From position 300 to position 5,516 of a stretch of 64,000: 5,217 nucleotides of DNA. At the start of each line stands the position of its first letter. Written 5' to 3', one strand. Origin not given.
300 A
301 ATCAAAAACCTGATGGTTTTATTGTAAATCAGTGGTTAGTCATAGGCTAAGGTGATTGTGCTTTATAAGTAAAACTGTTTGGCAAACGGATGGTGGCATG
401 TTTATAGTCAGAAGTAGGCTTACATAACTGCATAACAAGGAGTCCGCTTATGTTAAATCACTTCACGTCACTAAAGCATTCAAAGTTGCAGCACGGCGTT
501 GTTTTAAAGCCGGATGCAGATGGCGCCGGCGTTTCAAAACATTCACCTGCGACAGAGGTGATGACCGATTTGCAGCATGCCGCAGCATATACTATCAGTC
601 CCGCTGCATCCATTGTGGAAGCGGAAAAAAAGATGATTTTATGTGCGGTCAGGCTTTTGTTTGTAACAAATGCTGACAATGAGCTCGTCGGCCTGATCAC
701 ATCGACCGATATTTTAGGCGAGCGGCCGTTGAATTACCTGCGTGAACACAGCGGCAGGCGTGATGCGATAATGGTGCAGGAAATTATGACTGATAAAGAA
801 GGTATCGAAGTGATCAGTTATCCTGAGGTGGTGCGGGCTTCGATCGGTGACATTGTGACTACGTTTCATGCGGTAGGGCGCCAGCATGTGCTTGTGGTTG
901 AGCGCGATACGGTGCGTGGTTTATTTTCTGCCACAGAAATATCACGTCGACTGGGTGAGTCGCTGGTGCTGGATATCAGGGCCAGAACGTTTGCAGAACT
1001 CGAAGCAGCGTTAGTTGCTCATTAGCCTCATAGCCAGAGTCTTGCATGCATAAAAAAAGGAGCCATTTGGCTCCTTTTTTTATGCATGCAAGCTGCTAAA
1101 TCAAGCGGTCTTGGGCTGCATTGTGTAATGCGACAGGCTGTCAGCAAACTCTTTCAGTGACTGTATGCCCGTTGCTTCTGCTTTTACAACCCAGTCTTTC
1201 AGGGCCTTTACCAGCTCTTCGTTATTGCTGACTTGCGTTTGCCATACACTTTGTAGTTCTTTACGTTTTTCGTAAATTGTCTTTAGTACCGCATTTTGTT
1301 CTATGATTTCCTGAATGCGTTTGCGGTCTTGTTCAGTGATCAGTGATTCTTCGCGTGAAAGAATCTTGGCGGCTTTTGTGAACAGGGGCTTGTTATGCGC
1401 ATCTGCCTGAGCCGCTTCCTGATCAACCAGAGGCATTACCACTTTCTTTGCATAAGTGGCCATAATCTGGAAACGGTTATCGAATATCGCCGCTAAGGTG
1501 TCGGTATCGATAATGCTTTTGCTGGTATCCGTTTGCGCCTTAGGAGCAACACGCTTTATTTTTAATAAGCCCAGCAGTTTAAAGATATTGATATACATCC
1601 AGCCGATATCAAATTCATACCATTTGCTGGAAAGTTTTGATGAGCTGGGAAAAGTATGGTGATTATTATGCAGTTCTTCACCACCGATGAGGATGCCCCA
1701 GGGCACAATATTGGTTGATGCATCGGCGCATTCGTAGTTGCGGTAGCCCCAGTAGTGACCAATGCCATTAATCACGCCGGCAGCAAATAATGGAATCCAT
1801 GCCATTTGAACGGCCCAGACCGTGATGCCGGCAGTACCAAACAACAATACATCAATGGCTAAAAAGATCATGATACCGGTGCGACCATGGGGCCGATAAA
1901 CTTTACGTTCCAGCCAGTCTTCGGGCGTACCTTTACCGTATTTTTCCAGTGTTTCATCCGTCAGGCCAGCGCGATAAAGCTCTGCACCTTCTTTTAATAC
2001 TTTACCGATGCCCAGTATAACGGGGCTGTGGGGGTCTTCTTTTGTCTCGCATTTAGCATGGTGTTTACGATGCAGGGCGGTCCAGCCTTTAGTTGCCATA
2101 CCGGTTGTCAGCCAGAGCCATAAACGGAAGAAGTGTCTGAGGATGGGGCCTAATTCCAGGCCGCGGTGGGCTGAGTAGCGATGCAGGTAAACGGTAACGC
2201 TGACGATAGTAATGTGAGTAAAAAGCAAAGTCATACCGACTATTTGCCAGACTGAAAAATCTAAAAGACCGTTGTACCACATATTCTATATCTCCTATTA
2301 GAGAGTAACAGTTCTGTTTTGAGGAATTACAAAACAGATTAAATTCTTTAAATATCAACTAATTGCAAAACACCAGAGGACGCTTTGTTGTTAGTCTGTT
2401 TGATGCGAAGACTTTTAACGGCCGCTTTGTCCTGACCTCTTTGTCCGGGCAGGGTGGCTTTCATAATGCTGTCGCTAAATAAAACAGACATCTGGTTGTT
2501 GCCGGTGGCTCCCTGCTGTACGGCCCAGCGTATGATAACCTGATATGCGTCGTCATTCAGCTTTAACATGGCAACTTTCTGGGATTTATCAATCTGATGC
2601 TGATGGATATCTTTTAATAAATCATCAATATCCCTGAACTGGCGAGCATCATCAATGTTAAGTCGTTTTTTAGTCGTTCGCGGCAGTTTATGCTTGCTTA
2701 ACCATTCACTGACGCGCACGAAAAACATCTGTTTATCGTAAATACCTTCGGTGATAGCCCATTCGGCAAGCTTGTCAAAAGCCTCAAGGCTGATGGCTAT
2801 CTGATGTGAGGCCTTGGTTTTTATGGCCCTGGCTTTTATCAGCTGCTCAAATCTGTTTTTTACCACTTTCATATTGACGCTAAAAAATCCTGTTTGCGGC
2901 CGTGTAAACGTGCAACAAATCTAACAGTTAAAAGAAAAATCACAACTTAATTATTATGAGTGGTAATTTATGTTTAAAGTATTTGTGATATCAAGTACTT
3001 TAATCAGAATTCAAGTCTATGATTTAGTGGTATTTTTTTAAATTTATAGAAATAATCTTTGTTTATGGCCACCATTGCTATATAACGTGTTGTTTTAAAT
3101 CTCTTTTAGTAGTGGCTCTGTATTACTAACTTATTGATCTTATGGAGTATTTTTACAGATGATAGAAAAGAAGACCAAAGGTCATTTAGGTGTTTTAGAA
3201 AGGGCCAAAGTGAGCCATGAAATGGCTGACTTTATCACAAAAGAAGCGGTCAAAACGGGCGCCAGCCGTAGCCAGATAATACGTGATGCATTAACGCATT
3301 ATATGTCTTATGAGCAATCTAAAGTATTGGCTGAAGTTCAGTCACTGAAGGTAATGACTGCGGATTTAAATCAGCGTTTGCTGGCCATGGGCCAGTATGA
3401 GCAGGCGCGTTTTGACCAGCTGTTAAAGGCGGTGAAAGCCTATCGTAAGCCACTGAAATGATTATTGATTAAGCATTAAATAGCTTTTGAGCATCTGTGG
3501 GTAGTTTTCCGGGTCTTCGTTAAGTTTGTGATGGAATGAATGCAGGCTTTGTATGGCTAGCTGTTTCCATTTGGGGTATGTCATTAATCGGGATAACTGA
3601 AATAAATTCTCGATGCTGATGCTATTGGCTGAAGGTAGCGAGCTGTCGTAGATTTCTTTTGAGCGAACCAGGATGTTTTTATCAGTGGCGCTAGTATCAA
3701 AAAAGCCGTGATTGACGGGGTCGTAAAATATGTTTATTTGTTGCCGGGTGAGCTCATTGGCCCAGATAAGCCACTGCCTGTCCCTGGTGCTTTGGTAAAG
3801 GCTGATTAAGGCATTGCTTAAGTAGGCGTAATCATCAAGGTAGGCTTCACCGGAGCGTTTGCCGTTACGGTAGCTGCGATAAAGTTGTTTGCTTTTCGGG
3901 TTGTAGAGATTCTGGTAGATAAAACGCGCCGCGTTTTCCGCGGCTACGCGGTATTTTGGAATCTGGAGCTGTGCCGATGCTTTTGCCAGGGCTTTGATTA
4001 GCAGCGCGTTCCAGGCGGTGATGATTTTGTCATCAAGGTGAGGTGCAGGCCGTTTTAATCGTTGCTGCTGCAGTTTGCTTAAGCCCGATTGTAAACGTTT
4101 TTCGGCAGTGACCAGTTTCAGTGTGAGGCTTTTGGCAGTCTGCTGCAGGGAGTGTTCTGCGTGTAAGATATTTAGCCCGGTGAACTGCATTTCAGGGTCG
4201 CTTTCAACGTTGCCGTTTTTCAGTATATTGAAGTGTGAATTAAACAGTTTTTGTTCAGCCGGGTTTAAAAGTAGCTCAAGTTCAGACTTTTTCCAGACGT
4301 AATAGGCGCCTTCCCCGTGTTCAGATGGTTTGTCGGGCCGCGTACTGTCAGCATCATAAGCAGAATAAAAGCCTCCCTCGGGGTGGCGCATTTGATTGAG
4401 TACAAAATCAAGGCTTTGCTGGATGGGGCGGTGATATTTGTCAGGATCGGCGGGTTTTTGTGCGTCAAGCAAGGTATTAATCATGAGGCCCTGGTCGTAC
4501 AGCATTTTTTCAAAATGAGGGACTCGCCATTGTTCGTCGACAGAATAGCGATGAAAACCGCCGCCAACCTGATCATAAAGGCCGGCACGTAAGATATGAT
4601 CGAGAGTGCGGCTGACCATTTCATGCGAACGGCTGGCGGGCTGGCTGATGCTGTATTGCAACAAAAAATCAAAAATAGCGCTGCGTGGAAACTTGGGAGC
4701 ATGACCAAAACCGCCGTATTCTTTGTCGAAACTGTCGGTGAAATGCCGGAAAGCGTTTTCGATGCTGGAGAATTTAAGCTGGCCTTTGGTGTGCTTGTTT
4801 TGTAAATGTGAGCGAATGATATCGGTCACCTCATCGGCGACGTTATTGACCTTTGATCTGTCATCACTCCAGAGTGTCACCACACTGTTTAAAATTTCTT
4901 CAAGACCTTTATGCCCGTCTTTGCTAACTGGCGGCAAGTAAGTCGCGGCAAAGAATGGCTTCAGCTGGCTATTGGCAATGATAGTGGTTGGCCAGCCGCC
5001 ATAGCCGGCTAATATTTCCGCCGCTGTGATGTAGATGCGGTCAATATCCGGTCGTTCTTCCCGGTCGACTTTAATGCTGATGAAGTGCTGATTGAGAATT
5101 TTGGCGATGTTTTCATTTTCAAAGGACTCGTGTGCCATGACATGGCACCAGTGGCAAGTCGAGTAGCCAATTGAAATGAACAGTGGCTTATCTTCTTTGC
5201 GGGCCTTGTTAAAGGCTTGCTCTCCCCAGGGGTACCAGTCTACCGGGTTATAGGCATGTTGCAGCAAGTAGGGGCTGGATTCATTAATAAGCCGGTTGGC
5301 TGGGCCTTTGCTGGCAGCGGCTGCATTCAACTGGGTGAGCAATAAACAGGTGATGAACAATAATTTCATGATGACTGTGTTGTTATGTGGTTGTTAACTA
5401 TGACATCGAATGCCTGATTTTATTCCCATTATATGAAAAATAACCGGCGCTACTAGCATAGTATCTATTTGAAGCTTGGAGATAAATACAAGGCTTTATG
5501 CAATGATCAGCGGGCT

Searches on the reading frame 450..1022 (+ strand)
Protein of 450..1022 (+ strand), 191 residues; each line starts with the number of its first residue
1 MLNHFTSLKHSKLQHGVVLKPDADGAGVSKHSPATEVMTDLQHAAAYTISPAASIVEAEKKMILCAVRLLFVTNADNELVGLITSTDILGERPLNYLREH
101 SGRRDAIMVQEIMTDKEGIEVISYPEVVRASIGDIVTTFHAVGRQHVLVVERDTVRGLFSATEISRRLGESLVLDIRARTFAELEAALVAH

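Call 61: search_protein_families(library=pfam, proteins=[window:450-1022:+], max_evalue=0.001)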
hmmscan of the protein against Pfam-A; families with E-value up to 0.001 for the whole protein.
window:450-1022:+ (191 aa): 1 family
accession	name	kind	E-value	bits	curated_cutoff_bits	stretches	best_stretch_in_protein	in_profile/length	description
PF00571.33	CBS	-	8.5e-09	36.1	24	1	45-90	8-53/57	CBS domain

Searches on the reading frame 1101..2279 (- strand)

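Call 61: search_protein_families(library=pfam, proteins=[window:1101-2279:-], max_evalue=0.001)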
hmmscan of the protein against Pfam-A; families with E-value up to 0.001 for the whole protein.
window:1101-2279:- (392 aa): 2 families
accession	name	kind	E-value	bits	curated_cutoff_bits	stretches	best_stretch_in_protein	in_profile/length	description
PF00487.30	FA_desaturase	-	2.6e-16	60.6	29.7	1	10-212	2-225/253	Fatty acid desaturase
PF01610.23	DDE_Tnp_ISL3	-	6.9e-10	39.6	23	1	269-385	83-196/240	Transposase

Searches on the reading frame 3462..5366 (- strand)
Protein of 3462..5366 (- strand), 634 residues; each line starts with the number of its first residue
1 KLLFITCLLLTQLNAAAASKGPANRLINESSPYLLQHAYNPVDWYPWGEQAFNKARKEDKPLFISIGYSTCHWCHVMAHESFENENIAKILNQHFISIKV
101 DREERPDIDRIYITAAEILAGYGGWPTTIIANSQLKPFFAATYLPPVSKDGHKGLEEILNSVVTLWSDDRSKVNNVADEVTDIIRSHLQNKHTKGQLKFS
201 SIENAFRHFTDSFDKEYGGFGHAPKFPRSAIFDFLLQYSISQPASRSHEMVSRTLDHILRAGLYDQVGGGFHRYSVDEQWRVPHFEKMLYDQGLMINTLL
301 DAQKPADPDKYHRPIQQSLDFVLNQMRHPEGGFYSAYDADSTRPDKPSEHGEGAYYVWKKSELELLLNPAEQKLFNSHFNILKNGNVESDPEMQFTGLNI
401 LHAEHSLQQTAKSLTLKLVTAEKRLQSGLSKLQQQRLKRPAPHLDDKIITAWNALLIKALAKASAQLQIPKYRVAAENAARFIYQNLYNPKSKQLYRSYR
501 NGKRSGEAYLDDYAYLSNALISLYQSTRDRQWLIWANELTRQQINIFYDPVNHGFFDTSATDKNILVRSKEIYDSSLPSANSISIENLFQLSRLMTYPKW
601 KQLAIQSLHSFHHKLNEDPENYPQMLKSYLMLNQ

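Call 45: search_protein_families(library=pfam, proteins=[window:3462-5366:-], max_evalue=0.00001)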
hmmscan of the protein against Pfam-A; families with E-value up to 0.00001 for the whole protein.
window:3462-5366:- (634 aa): 2 families
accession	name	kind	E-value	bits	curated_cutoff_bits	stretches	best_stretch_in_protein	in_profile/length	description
PF03190.21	Thioredox_DsbH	-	3.3e-71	238.9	27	1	24-183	2-161/163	Protein of unknown function, DUF255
PF13899.12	Thioredoxin_7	-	5.6e-10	39.6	27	1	43-106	1-64/83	Thioredoxin-like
